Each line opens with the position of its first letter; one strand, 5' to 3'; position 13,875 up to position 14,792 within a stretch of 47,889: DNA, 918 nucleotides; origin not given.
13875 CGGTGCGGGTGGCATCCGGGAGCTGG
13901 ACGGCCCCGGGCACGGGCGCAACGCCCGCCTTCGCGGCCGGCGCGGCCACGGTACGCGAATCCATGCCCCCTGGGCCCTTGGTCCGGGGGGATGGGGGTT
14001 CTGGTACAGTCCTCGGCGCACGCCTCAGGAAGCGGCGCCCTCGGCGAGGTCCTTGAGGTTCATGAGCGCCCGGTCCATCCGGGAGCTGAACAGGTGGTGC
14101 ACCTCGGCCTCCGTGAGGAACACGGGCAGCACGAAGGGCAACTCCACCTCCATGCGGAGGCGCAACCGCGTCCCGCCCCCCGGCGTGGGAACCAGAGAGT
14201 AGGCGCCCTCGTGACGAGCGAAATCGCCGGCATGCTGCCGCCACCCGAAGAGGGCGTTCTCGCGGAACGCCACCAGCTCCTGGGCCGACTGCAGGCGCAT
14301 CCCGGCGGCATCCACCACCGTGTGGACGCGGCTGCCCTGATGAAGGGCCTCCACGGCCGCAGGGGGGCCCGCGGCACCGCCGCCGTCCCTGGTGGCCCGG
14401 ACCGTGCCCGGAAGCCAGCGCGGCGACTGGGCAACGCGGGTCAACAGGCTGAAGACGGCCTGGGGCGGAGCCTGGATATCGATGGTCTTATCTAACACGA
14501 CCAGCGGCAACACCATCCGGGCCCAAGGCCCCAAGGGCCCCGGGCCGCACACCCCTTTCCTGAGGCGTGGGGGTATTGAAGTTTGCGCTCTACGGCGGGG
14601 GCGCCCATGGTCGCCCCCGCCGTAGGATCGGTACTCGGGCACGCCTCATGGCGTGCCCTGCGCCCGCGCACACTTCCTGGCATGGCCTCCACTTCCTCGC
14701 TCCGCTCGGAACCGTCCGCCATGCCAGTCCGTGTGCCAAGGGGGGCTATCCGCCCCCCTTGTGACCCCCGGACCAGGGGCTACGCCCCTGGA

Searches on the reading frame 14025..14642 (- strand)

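Call 64: search_protein_families(library=pfam, proteins=[window:14025-14642:-], max_evalue=0.001)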
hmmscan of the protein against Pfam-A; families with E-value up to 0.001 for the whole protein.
window:14025-14642:- (205 aa): 2 families
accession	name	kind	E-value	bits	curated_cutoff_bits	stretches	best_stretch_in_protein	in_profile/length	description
PF10604.15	Polyketide_cyc2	-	1.4e-18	68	27.4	1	51-201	5-142/142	Polyketide cyclase / dehydrase and lipid transport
PF03364.25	Polyketide_cyc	-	4.2e-09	37.2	23.4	1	56-174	1-107/126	Polyketide cyclase / dehydrase and lipid transport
